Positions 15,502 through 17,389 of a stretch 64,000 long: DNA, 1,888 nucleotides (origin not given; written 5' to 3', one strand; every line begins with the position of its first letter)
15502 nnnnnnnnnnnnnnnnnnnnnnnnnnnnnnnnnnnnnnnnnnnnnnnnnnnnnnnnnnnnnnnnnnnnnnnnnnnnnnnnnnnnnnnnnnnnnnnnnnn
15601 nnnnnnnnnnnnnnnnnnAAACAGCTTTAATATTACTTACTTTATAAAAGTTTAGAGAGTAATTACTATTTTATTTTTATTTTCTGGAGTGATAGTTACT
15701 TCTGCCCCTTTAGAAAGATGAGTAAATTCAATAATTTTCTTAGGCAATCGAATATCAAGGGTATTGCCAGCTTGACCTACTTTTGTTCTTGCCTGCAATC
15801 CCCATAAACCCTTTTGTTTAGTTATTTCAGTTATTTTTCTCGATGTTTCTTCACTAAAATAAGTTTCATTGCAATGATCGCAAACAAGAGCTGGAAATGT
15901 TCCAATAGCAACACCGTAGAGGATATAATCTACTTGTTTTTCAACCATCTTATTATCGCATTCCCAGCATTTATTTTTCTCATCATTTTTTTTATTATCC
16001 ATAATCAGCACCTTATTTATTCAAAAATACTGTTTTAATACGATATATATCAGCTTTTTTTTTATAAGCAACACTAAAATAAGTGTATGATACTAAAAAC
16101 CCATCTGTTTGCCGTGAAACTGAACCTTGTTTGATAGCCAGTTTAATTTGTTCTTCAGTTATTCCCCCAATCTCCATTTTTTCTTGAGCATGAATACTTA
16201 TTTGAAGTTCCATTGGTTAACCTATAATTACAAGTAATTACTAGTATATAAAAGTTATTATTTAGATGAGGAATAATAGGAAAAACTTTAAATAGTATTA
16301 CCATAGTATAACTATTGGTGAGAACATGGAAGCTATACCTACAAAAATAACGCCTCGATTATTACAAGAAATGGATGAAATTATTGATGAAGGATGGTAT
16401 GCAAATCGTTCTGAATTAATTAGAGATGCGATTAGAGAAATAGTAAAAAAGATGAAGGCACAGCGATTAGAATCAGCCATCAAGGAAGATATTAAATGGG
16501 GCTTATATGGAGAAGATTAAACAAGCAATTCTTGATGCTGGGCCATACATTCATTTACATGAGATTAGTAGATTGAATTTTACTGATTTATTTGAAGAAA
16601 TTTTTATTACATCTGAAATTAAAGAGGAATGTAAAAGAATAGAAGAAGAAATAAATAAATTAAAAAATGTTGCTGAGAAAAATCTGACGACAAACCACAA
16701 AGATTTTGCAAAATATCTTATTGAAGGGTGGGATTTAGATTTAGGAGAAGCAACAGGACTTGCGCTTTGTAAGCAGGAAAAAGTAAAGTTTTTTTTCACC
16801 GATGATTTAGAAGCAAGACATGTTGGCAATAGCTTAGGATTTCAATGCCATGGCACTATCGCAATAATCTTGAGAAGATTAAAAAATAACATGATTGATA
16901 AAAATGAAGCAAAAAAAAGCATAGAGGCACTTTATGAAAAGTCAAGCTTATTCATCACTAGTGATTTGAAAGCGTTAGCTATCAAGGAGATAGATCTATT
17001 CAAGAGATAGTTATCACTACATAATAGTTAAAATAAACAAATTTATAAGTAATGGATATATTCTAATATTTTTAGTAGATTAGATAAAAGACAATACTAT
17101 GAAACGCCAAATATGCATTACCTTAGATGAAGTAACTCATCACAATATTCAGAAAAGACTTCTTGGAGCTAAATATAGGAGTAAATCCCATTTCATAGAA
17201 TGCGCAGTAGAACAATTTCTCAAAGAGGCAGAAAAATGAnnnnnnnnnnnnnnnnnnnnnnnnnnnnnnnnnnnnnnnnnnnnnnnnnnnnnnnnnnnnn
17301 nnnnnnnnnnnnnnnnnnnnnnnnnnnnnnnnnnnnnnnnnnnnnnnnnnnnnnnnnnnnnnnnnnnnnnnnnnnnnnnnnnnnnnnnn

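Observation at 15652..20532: Accessory island of stacked toxin-antitoxin-like modules with a translationally coupled RHH-Fic-unknown trio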

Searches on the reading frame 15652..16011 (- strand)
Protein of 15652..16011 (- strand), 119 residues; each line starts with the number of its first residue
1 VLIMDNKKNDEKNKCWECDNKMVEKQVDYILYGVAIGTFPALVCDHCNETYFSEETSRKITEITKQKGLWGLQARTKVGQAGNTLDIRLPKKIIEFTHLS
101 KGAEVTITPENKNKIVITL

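Call 5: search_protein_families(library=pfam, max_evalue=0.1, proteins=[window:15652-16011:-])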
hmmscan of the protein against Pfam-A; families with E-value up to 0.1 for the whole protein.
window:15652-16011:- (119 aa): 4 families
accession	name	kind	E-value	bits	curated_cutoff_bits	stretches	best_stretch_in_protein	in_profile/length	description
PF24292.1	DUF7479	-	0.00042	20.8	27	1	13-63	3-53/60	Domain of unknown function (DUF7479)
PF04014.23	MazE_antitoxin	-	0.0061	16.9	24.7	1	82-118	5-41/48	Antidote-toxin recognition MazE, bacterial antitoxin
PF14122.12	YokU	-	0.069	13.6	27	0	29-60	23-54/87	YokU-like protein, putative antitoxin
PF18320.6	Csc2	-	0.071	12.7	25.5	1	7-38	81-111/298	Csc2 Crispr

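Call 6: search_protein_families(library=ncbifam, max_evalue=1, proteins=[window:15652-16011:-])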
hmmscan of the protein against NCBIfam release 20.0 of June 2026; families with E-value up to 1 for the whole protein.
window:15652-16011:- (119 aa): 4 families
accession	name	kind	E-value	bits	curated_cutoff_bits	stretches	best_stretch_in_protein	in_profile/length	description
TIGR03831.1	YgiT_finger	domain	3.3e-05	24.1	20.2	1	15-55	1-46/46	YgiT-type zinc finger protein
TIGR04104.1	cxxc_20_cxxc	subfamily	0.0015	18.9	45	1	13-62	1-46/93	TIGR04104 family putative zinc finger protein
TIGR02609.1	doc_partner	hypoth_equivalog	0.018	15.4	55.9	1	77-113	2-38/74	putative addiction module antidote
TIGR03830.1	CxxCG_CxxCG_HTH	subfamily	0.15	11.9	61.8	1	32-64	23-54/127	type II TA system antitoxin MqsA family protein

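Call 84: search_protein_families(library=padloc, max_evalue=0.1, proteins=[window:15652-16011:-])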
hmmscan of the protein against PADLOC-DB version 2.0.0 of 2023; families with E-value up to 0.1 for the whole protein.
window:15652-16011:- (119 aa): 0 families

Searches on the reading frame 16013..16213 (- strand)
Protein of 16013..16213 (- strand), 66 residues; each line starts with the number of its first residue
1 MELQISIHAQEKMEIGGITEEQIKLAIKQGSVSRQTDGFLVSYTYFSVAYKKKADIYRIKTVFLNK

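Call 5: search_protein_families(library=pfam, max_evalue=0.1, proteins=[window:16013-16213:-])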
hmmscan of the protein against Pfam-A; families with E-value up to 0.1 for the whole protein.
window:16013-16213:- (66 aa): 1 family
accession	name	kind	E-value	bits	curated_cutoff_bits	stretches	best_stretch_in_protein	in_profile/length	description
PF14076.12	DUF4258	-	0.00065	20.4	25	1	5-63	1-70/71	Domain of unknown function (DUF4258)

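Call 6: search_protein_families(library=ncbifam, max_evalue=1, proteins=[window:16013-16213:-])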
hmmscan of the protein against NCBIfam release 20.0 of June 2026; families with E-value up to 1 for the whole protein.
window:16013-16213:- (66 aa): 0 families

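Call 83: search_solved_structures(query=window:16013-16213:-, max_evalue=1)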
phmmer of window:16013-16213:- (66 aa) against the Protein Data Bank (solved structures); distinct sequences matched with E-value up to 1: 1.
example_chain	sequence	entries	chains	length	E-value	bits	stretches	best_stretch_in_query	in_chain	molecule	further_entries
6rpq_A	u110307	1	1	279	0.069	16.7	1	10-42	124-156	Ubiquitin-like protein SMT3,1108aa long hypothetical cell division control protein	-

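Call 84: search_protein_families(library=padloc, max_evalue=0.1, proteins=[window:16013-16213:-])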
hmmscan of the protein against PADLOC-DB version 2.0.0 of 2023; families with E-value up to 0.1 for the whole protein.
window:16013-16213:- (66 aa): 0 families

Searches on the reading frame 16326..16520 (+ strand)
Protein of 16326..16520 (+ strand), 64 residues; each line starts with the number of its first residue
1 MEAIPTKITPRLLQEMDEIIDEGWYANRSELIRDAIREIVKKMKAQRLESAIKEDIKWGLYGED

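Call 5: search_protein_families(library=pfam, max_evalue=0.1, proteins=[window:16326-16520:+])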
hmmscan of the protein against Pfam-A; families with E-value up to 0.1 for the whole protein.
window:16326-16520:+ (64 aa): 2 families
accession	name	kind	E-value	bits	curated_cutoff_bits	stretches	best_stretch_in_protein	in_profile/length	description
PF17723.7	RHH_8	-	6.2e-07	30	25.4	1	13-54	15-55/119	Ribbon-Helix-Helix transcriptional regulator family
PF01402.27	RHH_1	-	0.0026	18.1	20.5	1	16-40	14-37/39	Ribbon-helix-helix protein, copG family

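Call 84: search_protein_families(library=padloc, max_evalue=0.1, proteins=[window:16326-16520:+])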
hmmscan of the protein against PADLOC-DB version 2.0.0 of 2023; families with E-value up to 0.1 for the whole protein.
window:16326-16520:+ (64 aa): 0 families

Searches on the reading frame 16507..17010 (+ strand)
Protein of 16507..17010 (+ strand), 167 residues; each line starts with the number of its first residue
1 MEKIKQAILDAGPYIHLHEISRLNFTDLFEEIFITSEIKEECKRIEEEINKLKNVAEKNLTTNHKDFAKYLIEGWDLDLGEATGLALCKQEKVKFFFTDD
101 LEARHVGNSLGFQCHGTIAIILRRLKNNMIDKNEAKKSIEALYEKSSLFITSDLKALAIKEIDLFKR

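Call 5: search_protein_families(library=pfam, max_evalue=0.1, proteins=[window:16507-17010:+])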
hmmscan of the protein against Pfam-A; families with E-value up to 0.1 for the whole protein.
window:16507-17010:+ (167 aa): 2 families
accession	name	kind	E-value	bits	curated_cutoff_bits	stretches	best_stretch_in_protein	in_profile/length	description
PF11848.13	DUF3368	-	0.00022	21.5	27.3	1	114-161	1-45/46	Domain of unknown function (DUF3368)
PF08668.18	HDOD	-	0.096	12.6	22.9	0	36-78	141-183/196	HDOD domain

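Call 6: search_protein_families(library=ncbifam, max_evalue=1, proteins=[window:16507-17010:+])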
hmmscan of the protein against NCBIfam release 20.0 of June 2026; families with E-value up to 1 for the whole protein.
window:16507-17010:+ (167 aa): 1 family
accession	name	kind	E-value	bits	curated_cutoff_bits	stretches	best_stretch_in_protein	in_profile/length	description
NF047608.1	LIC13292_fam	subfamily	0.019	15.1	200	0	93-149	27-83/166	LIC13292 family transcriptional regulator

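Call 82: search_solved_structures(query=window:16507-17010:+, max_evalue=1)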
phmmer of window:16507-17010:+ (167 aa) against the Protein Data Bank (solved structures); distinct sequences matched with E-value up to 1: 0.

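Call 84: search_protein_families(library=padloc, max_evalue=0.1, proteins=[window:16507-17010:+])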
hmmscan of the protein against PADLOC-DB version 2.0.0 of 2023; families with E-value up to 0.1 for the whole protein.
window:16507-17010:+ (167 aa): 7 families
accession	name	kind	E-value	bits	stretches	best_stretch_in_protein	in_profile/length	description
PDLC05071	PDC-S70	-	3.8e-17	60.9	1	7-160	3-155/161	-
PDLC05073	PDC-S70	-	5.7e-16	56.8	1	7-161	3-158/162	-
PDLC05070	PDC-S70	-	1.9e-15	55.4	1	5-159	3-156/161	-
PDLC05068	PDC-S70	-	4.3e-09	35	1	8-123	4-122/125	-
PDLC05074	PDC-S70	-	8.4e-07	27.2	1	72-161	37-124/127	-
PDLC05069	PDC-S70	-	0.023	12.5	1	10-136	5-133/161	-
PDLC03836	DzbB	-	0.032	11.7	1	18-76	225-277/341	-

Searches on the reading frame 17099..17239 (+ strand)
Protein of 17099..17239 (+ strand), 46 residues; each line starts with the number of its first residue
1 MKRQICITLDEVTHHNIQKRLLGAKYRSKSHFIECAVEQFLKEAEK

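Call 5: search_protein_families(library=pfam, max_evalue=0.1, proteins=[window:17099-17239:+])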
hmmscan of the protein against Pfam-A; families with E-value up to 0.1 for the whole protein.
window:17099-17239:+ (46 aa): 1 family
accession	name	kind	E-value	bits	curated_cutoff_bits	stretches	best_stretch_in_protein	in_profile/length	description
PF01402.27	RHH_1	-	0.054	13.9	20.5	1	7-42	4-38/39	Ribbon-helix-helix protein, copG family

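Call 6: search_protein_families(library=ncbifam, max_evalue=1, proteins=[window:17099-17239:+])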
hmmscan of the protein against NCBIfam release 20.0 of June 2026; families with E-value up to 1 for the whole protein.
window:17099-17239:+ (46 aa): 0 families

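Call 7: search_protein_families(library=padloc, max_evalue=1, proteins=[window:17099-17239:+])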
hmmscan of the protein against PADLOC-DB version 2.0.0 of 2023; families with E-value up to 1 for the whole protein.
window:17099-17239:+ (46 aa): 0 families

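Call 29: search_protein_families(library=phrogs, max_evalue=1, proteins=[window:17099-17239:+])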
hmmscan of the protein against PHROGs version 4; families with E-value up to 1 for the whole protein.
window:17099-17239:+ (46 aa): 0 families
